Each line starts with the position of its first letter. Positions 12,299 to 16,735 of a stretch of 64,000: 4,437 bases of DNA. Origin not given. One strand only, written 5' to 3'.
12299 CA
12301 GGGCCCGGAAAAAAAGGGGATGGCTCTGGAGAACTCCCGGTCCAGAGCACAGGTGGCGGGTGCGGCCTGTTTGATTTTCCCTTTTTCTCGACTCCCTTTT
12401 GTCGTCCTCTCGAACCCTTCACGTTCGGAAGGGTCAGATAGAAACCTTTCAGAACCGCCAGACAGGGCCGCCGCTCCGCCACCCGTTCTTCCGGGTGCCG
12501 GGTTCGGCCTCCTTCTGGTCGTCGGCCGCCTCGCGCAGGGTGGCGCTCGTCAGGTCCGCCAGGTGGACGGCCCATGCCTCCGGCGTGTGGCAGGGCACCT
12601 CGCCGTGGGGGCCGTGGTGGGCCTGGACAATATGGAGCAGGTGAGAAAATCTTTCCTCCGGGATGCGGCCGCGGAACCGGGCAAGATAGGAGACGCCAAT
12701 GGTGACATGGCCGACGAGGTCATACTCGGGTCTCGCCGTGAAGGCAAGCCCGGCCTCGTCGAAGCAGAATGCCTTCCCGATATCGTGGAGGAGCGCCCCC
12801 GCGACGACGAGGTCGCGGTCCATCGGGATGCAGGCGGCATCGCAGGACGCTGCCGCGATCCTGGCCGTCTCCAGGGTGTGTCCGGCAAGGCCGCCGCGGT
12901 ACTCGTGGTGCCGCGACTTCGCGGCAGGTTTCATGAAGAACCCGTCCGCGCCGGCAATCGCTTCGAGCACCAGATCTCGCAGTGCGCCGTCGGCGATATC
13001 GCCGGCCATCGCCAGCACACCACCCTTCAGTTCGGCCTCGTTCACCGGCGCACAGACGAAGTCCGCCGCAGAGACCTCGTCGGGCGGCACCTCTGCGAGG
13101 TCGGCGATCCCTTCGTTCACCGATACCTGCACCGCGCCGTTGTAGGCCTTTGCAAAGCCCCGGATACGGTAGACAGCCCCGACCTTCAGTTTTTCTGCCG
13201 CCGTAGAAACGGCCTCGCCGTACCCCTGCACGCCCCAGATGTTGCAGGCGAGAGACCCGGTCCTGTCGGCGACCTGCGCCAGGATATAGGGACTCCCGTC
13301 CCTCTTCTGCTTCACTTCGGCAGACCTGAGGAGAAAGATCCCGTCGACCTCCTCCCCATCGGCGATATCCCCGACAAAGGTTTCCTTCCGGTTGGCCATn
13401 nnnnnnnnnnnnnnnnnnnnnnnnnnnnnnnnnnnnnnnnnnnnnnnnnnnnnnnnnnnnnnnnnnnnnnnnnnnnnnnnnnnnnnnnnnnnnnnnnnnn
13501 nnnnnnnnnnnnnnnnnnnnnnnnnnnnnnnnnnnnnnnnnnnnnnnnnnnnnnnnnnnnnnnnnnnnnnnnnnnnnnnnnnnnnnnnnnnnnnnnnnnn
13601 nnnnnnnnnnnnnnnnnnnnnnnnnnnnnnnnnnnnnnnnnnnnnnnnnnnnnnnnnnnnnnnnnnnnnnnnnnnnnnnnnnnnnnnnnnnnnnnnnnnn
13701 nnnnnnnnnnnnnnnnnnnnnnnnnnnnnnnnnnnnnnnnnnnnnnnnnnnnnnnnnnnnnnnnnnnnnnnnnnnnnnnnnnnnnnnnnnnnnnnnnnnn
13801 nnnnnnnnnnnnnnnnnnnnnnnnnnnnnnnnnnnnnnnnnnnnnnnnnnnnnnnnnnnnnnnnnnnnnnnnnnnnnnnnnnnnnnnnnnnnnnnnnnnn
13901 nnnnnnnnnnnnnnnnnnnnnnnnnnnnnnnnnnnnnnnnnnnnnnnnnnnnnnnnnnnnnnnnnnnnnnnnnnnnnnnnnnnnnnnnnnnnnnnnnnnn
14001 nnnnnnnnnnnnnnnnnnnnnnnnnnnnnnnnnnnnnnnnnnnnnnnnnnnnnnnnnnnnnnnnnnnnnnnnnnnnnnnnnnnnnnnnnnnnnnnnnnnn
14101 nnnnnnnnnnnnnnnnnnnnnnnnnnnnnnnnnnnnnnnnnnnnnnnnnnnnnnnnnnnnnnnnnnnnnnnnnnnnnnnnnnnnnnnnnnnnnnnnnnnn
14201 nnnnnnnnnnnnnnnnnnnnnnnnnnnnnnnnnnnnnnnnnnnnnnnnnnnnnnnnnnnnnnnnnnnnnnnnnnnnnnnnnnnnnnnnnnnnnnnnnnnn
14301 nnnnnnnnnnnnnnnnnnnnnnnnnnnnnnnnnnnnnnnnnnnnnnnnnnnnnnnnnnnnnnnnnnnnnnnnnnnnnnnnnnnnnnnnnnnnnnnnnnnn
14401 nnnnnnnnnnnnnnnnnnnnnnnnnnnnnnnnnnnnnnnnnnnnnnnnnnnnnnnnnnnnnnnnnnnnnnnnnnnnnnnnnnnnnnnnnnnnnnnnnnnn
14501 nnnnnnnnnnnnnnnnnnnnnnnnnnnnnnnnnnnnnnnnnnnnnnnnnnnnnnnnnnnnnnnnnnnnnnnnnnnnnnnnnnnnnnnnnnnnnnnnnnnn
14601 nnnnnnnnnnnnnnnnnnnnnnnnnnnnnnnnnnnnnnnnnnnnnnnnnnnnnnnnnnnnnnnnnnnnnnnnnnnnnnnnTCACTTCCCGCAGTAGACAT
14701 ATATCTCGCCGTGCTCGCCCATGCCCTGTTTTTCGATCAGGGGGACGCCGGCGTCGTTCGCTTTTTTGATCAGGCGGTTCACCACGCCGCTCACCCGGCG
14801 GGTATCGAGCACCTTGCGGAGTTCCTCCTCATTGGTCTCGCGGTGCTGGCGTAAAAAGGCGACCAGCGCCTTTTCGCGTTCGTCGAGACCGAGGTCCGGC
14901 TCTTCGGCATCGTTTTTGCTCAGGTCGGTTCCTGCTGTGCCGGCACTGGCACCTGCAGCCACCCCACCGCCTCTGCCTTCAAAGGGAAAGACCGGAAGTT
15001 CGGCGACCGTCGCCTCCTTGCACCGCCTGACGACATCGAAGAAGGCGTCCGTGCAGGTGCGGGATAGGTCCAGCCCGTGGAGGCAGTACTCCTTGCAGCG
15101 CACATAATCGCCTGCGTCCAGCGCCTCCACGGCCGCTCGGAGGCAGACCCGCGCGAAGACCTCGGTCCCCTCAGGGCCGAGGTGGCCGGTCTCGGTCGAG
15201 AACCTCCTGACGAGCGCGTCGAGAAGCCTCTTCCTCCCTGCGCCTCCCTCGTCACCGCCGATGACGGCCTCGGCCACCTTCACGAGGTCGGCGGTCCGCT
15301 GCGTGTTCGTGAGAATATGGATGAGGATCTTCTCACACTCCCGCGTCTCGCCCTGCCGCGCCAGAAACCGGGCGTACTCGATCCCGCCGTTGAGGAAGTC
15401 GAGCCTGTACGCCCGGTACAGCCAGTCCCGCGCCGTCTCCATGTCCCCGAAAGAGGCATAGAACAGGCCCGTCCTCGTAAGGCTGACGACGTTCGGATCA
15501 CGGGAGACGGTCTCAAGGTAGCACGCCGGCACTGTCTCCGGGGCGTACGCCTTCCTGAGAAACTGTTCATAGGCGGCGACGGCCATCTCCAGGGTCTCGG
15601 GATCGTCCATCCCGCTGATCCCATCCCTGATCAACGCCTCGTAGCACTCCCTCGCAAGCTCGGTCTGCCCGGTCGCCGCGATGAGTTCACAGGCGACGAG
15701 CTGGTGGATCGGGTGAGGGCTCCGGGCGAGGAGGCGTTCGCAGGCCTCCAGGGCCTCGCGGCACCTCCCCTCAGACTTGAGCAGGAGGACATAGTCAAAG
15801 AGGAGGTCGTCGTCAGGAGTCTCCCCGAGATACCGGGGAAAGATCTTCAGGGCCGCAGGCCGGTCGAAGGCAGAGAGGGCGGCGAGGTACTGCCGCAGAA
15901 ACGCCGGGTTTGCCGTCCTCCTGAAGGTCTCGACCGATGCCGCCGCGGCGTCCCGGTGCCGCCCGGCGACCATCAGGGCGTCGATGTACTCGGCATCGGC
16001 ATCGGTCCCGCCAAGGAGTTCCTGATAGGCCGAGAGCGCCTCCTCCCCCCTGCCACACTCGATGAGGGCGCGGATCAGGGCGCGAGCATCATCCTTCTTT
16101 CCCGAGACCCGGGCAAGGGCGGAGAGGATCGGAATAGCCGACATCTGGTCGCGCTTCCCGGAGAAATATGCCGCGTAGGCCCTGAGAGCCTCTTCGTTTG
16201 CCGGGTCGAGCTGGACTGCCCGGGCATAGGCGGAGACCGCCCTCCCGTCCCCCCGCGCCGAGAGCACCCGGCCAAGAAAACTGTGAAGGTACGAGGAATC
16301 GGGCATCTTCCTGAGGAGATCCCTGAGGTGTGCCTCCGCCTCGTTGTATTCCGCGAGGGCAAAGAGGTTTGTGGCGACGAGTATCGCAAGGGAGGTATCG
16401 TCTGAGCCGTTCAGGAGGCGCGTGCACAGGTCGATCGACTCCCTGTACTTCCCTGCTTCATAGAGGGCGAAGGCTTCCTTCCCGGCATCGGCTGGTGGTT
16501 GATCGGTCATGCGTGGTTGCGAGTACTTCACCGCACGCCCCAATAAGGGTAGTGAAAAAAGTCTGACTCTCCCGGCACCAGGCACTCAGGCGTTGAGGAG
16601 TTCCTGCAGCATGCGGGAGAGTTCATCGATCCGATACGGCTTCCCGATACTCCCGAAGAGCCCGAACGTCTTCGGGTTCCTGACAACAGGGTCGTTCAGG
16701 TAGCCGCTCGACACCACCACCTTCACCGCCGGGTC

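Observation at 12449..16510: Orphan TPR/wHTH - BrxD ATPase - YhaM-like nuclease triad: candidate undescribed defence or nucleic-acid surveillance system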

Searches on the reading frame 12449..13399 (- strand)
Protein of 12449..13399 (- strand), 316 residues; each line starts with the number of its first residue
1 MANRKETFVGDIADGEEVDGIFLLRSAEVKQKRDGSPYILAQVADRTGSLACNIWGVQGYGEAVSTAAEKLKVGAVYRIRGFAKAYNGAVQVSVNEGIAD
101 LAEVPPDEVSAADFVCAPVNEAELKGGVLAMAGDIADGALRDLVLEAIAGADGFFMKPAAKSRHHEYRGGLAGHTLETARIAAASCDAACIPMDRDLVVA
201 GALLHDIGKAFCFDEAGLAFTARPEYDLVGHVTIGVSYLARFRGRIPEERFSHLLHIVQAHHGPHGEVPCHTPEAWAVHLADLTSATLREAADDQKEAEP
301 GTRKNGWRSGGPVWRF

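Call 4: search_protein_families(library=pfam, proteins=[window:12449-13399:-], max_evalue=0.01)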
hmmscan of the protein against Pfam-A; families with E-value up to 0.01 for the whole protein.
window:12449-13399:- (316 aa): 4 families
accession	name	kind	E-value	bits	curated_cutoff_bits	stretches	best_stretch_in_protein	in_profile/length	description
PF01966.28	HD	-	1.2e-13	51.8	22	1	172-286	2-115/116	HD domain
PF01336.31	tRNA_anti-codon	-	1.1e-09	38.6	27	1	27-96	5-71/75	OB-fold nucleic acid binding domain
PF07514.17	TraI_2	-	0.00028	20.4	23.9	1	156-194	51-89/324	Putative helicase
PF18019.7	Cas3_HD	-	0.00067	20.2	23.1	1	194-298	53-174/207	Cas3, HD domain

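Call 5: search_protein_families(library=padloc, proteins=[window:12449-13399:-], max_evalue=0.01)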
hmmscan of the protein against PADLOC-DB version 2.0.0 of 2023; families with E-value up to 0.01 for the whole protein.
window:12449-13399:- (316 aa): 6 families
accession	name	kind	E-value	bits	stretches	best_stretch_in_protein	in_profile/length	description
PDLC01254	Cas3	-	2e-07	29.4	1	171-279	9-90/164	CAS-I; effector_G3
PDLC01767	Cas3e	-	4e-06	23.6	1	158-287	25-136/680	-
PDLC02079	Cas3b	-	6e-06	22.7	1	160-262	7-99/691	-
PDLC00940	Cas3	-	8e-06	24.1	1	171-268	1-105/178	CRISPR-associated endonuclease Cas3-HD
PDLC01293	Cas10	-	1.2e-05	22.5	1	199-295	2-82/577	CAS-III; effector_LS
PDLC01765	Cas3c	-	0.0006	16.8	1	156-263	11-93/612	-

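Call 6: search_protein_families(library=ncbifam, proteins=[window:12449-13399:-], max_evalue=0.01)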
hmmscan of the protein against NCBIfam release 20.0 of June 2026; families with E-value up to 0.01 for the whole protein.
window:12449-13399:- (316 aa): 9 families
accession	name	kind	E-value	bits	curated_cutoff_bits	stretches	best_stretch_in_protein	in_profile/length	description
NF010007.0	PRK13480.1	equivalog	3.2e-25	88.9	460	1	13-265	9-254/314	3'-5' exoribonuclease YhaM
TIGR00277.1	HDIG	domain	1.2e-09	37.9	27.6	1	169-243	3-69/84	HDIG domain-containing metalloprotein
NF041494.1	MobH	equivalog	7.6e-07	28.4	200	1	158-211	51-117/340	MobH family relaxase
TIGR01596.1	cas3_HD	equivalog_domain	3e-05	24.1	43.45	1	171-268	1-105/178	CRISPR-associated endonuclease Cas3''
TIGR03319.1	RNase_Y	equivalog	0.0002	20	454.35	1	173-288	332-424/514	ribonuclease Y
TIGR02578.2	cas_TM1811_Csm1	equivalog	0.0004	19.2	170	1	197-297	3-89/753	type III-A CRISPR-associated protein Cas10/Csm1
NF005551.0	PRK07211.1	equivalog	0.00072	19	575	1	34-129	88-181/485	single-stranded DNA binding protein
NF009343.0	PRK12703.1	equivalog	0.0014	17.5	434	1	188-210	203-225/339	tRNA (cytidine(56)-2'-O)-methyltransferase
TIGR03760.1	ICE_TraI_Pfluor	equivalog_domain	0.0055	16.4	161.4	0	158-184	55-81/218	integrating conjugative element relaxase, PFGI-1 class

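Call 46: search_solved_structures(query=window:12449-13399:-, max_evalue=0.01, show_alignments=1)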
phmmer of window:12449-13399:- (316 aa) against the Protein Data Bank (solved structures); distinct sequences matched with E-value up to 0.01: 4.
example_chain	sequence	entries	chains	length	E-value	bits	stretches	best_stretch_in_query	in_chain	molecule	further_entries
9h3f_A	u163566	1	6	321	4.2e-20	75.6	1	15-288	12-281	3'-5' exoribonuclease YhaM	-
9o7t_A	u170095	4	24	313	9.6e-19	71.1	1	11-264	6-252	Cmp-binding-factor 1 | YhaM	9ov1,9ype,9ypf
5d8f_A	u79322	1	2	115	0.0044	19.6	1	5-59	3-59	SOSS complex subunit B1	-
5d8e_A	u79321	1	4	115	0.0048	19.5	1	5-59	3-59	SOSS complex subunit B1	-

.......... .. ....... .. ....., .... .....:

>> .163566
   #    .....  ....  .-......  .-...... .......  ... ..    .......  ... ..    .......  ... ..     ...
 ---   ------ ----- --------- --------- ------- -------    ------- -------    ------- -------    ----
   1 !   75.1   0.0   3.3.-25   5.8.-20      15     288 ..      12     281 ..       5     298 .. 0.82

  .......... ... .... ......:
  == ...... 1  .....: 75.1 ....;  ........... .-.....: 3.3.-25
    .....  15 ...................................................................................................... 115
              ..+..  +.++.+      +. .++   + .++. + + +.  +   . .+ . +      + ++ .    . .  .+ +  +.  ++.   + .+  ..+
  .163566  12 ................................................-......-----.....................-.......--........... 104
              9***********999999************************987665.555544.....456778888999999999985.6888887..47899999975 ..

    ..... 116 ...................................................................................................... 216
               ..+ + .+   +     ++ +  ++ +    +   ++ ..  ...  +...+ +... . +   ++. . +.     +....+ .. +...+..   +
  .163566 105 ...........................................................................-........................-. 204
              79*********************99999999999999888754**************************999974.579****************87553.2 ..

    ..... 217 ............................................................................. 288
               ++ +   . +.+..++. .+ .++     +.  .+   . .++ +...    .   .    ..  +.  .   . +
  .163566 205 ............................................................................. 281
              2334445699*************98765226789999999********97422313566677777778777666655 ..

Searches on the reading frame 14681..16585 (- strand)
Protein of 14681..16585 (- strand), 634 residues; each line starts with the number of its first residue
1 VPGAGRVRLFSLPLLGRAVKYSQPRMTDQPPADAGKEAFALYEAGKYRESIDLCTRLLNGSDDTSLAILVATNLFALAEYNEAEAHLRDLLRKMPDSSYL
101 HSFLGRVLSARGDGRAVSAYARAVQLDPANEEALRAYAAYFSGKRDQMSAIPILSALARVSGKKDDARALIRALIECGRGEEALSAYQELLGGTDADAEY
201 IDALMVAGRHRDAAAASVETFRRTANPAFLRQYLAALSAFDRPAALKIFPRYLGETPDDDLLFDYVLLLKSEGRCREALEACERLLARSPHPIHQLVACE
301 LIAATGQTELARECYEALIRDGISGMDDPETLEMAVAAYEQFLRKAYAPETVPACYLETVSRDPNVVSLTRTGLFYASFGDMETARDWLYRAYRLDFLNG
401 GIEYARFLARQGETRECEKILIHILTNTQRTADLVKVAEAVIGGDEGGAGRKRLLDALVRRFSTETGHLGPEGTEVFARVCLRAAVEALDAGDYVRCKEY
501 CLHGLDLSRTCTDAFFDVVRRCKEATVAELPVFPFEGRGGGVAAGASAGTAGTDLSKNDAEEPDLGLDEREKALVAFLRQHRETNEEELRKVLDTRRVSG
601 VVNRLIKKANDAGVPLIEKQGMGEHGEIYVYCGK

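Call 4: search_protein_families(library=pfam, proteins=[window:14681-16585:-], max_evalue=0.01)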
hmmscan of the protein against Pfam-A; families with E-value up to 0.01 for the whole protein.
window:14681-16585:- (634 aa): 13 families
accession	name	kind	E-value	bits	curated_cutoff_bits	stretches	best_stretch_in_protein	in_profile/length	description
PF14559.12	TPR_19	-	2.6e-14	53.7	25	1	41-106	1-67/68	Tetratricopeptide repeat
PF13428.12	TPR_14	-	2.3e-09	37.4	23.5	0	260-291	2-33/44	Tetratricopeptide repeat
PF23914.1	TPR_CcmH_CycH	-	4.1e-09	36.9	42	1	87-196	39-153/158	Cytochrome c-type biogenesis protein H TPR domain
PF12895.13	ANAPC3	-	8.9e-06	26.3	27.2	1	37-88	29-80/82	Anaphase-promoting complex, cyclosome, subunit 3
PF13429.12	TPR_15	-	3.9e-05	23.7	26.2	1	181-290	61-177/280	Tetratricopeptide repeat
PF13181.12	TPR_8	-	0.0001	22.6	25.7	0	373-396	8-31/34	Tetratricopeptide repeat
PF07719.23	TPR_2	-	0.00013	22.2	27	0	37-58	7-28/34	Tetratricopeptide repeat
PF21810.3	DUF6880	-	0.00032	20.3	27.3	1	171-241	262-338/472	Family of unknown function (DUF6880)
PF13432.12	TPR_16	-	0.0028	18.5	32.7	0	71-130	4-64/65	Tetratricopeptide repeat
PF20308.4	TPR-S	-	0.004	18.1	27.6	0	257-341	16-84/102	Tetratricopeptide Repeats-Sensor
PF01535.26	PPR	-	0.004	17.7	25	0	169-190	5-26/31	PPR repeat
PF13174.12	TPR_6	-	0.0054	17.7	26.3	0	72-97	8-33/33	Tetratricopeptide repeat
PF22860.2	DUF7017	-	0.0074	16.7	27.5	0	71-131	8-68/141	Domain of unknown function (DUF7017)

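Call 5: search_protein_families(library=padloc, proteins=[window:14681-16585:-], max_evalue=0.01)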
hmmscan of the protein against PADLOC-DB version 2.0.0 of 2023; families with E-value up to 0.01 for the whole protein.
window:14681-16585:- (634 aa): 0 families

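Call 6: search_protein_families(library=ncbifam, proteins=[window:14681-16585:-], max_evalue=0.01)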
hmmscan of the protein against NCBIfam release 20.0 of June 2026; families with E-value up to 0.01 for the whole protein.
window:14681-16585:- (634 aa): 8 families
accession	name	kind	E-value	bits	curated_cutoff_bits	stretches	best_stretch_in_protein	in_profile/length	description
TIGR02917.1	PEP_TPR_lipo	equivalog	9.5e-08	30.4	312.2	1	40-190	745-897/899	XrtA/PEP-CTERM system TPR-repeat protein PrsT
NF052415.1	T3SS_chap_SctY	equivalog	1.1e-06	29.1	70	0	38-91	47-104/106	type III secretion apparatus assembly chaperone SctY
NF040959.1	MamA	equivalog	1.5e-05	24.5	200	1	39-151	79-193/204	magnetosome protein MamA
TIGR03939.1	PGA_TPR_OMP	equivalog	1.6e-05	23.4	366.65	1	80-245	35-206/800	poly-beta-1,6 N-acetyl-D-glucosamine export porin PgaA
TIGR00540.1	TPR_hemY_coli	hypoth_equivalog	0.00017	20.5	142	0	199-316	266-383/385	heme biosynthesis-associated TPR protein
NF008520.0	PRK11447.1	equivalog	0.0017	16.2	858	0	73-161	470-559/1157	cellulose synthase complex outer membrane protein BcsC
TIGR00756.2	PPR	repeat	0.0058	16.7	20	0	169-190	5-26/35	pentatricopeptide repeat protein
NF007468.0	PRK10049.1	equivalog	0.0083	14.3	1043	0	108-239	78-214/817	poly-beta-1,6 N-acetyl-D-glucosamine export porin PgaA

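Call 22: find_homologous_proteins(query=window:14681-16510:-, max_evalue=1e-10)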
Query window:14681-16510:- (609 aa): 27 proteins with E <= 1e-10 among 8000 candidates.
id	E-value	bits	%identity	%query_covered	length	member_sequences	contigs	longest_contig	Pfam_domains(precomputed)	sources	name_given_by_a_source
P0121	0.0e+0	1351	100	100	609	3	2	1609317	PF14559.13,PF23914.2,PF12895.14,PF13428.13,PF13429.13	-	-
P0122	0.0e+0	1229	92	100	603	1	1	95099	PF14559.13,PF23914.2,PF13432.13,PF13428.13,PF07719.24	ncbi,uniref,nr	ncbi:MAG: tetratricopeptide repeat protein [Methanofollis sp.]|uniref:tetratricopeptide repeat prote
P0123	0.0e+0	1212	90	100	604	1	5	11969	PF07721.21,PF14559.13,PF23914.2,PF00515.35,PF12895.14,PF13432.13,PF13428.13,PF13429.13,PF13181.13,PF07719.24,PF20308.5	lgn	-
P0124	0.0e+0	1172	87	100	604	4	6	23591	PF14559.13,PF23914.2,PF13428.13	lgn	-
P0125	0.0e+0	1160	85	100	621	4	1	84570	PF14559.13,PF23914.2,PF12895.14,PF13428.13,PF07719.24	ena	-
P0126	0.0e+0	1118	83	100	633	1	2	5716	PF14559.13,PF13431.13,PF23914.2,PF12895.14,PF13424.13,PF13428.13,PF13181.13,PF07719.24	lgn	-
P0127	1.0e-251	855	66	100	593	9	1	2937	PF14559.13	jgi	-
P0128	1.5e-251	854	67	100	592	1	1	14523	PF14559.13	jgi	jgi:tetratricopeptide (TPR) repeat protein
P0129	8.7e-250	848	66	100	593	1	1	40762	PF14559.13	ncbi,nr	ncbi:MAG: hypothetical protein PWP08_246 [Methanofollis sp.]|nr:hypothetical protein [Methanofollis 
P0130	2.9e-249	847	67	100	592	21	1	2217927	PF14559.13,PF13432.13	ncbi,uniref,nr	ncbi:tetratricopeptide repeat protein [Methanofollis tationis]|uniref:Tetratricopeptide repeat prote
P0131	2.2e-242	824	65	100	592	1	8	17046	PF14559.13,PF13432.13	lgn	-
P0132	1.2e-241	821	63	100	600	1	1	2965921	PF14559.13,PF13428.13,PF13174.13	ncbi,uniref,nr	ncbi:hypothetical protein E2N92_03430 [Methanofollis formosanus]|uniref:Tetratricopeptide repeat pro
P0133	3.5e-239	813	63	100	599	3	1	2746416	PF14559.13,PF13432.13,PF13428.13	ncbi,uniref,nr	ncbi:tetratricopeptide repeat protein [Methanofollis aquaemaris]|uniref:tetratricopeptide repeat pro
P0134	8.1e-225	766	60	100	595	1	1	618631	PF14559.13,PF12895.14,PF13432.13,PF13428.13,PF13181.13,PF07719.24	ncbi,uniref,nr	ncbi:tetratricopeptide repeat protein [Methanofollis fontis]|uniref:Tetratricopeptide repeat protein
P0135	2.6e-224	764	61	100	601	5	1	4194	PF14559.13,PF13428.13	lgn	-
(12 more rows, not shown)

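Call 33: predict_structure(alignment_id=A1)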
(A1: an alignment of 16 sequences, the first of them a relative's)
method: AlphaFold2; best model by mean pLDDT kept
length: 609 residues; sequences in the alignment: 16
mean_pLDDT: 84.2   pTM: 0.61
mean pLDDT of the five models: 84.2, 83.1, 82.6, 82.4, 82.2
residues with pLDDT >= 90: 286; 70-90: 260; 50-70: 22; < 50: 41
segments of 3 or more residues with pLDDT < 50: 1-4, 420-424, 505-536
pLDDT, mean of each block of 10 residues (from residue 1): 55 91 93 81 93 93 92 95 86 90 94 90 90 93 95 94 85 92 95 92 91 94 88 88 94 95 91 95 94 87 82 92 86 83 90 89 93 90 86 89 84 77 65 88 76 91 88 90 83 89 49 30 27 44 82 85 84 85 77 79 79
secondary structure, 60 per line:
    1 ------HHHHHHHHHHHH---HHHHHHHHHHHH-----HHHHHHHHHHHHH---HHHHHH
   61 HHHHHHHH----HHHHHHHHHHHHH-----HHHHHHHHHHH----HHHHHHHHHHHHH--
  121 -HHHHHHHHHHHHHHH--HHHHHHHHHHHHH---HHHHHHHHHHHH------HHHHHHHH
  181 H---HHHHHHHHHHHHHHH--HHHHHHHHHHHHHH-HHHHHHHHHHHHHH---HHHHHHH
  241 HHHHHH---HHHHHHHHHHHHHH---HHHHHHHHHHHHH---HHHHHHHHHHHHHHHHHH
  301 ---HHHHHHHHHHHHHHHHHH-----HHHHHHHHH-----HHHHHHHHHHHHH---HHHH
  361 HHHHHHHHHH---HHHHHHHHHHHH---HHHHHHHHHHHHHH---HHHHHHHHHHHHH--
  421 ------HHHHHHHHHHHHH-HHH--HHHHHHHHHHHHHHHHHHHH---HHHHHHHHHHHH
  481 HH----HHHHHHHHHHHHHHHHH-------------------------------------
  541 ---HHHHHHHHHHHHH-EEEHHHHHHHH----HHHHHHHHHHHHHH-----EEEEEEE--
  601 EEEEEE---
elements in order: H7-18 H22-33 H39-51 H55-68 H73-85 H91-101 H106-118 H122-136 H139-151 H155-166 H173-181 H185-199 H202-215 H217-230 H234-246 H250-263 H267-279 H283-300 H304-321 H327-335 H341-353 H357-370 H374-385 H389-402 H406-418 H427-439 H446-465 H469-482 H487-503 H544-556 E558-560 H561-568 H573-586 E592-598 E601-606

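Call 38: fold_search(model_id=the predicted structure, library=pdb)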
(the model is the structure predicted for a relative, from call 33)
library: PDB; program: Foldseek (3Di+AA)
matches with E <= 10: 1634; with E <= 0.001: 435
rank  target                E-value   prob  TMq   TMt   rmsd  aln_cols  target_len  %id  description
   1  9hvq_Q                9.8e-12  1.00  0.25  0.19  27.2       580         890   12  Structure of the transcribing Pol II-DSIF-PAF-SPT6-RECQL5 complex (released 2025-07-16)
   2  5nnp_A                8.2e-11  1.00  0.33  0.31  13.4       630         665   14  Structure of Naa15/Naa10 bound to HypK-THB (released 2017-06-14)
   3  7yeh_A                9.7e-11  1.00  0.33  0.21  22.3       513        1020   17  Cryo-EM structure of human OGT-OGA complex (released 2023-07-12)
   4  1w3b_A                1.1e-10  1.00  0.31  0.45  15.8       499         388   16  The superhelical TPR domain of O-linked GlcNAc transferase reveals structural similarities to importin alpha. (released 2004-09-09)
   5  9rtt_Q                1.5e-10  1.00  0.25  0.18  27.7       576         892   12  Activated Elongation Complex with IWS1 and ELOF1 (released 2025-09-03)
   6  5nnr_A                1.9e-10  1.00  0.35  0.33  12.9       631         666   14  Structure of Naa15/Naa10 bound to HypK-THB (released 2017-06-14)
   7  7yea_A                3.6e-10  1.00  0.34  0.22  22.1       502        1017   18  Human O-GlcNAc transferase Dimer (released 2023-07-12)
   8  5nnr_D                4.4e-10  1.00  0.30  0.29  13.7       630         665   15  Structure of Naa15/Naa10 bound to HypK-THB (released 2017-06-14)
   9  5nnp_E                1.0e-09  1.00  0.33  0.32  13.4       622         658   14  Structure of Naa15/Naa10 bound to HypK-THB (released 2017-06-14)
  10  4hnx_A                1.0e-09  1.00  0.25  0.22  17.8       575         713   15  The NatA Acetyltransferase Complex Bound To ppGpp (released 2014-03-26)
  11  9fpz_B                1.3e-09  1.00  0.33  0.25  17.2       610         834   16  Human NatA-MAP2 80S ribosome complex (released 2024-07-03)
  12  6af0_A                1.4e-09  1.00  0.26  0.19  30.4       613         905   13  Structure of Ctr9, Paf1 and Cdc73 ternary complex from Myceliophthora thermophila (released 2018-09-19)
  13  6c9m_C                1.6e-09  1.00  0.34  0.28  14.9       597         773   15  The Human NatA (Naa10/Naa15) amino-terminal acetyltransferase complex (released 2018-06-06)
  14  7dkh_A                1.8e-09  1.00  0.26  0.19  29.2       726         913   11  Crystal structure of the Ctr9/Paf1/Cdc73/Rtf1 quaternary complex (released 2021-11-24)
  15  8bbe_D                2.2e-09  1.00  0.34  0.33  23.4       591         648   16  Structure of the IFT-A complex; IFT-A2 module (released 2022-12-21)
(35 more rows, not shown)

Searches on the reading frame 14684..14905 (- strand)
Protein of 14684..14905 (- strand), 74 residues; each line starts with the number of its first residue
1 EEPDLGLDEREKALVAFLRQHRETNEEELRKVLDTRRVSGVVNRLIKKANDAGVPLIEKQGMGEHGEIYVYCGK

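Call 21: search_protein_families(library=pfam, proteins=[window:14684-14905:-], max_evalue=10)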
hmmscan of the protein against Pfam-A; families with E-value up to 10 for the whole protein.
seq(74 aa): 2 families
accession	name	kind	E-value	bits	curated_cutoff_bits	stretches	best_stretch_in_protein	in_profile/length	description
PF04073.20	tRNA_edit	-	0.079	13.5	25.5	1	9-41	30-62/123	Aminoacyl-tRNA editing domain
PF10982.13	DUF2789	-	0.17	12.5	27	1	4-28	14-39/75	Protein of unknown function (DUF2789)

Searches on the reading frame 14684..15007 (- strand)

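Call 21: search_protein_families(library=pfam, proteins=[window:14684-15007:-], max_evalue=10)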
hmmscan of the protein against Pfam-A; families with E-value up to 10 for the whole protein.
seq(108 aa): 2 families
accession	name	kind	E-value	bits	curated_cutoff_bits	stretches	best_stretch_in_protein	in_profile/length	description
PF24267.1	HVO_1552_C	-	0.099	13.3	27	1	54-100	6-52/98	HVO_1552, C-terminal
PF04073.20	tRNA_edit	-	0.16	12.5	25.5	1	43-74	30-61/123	Aminoacyl-tRNA editing domain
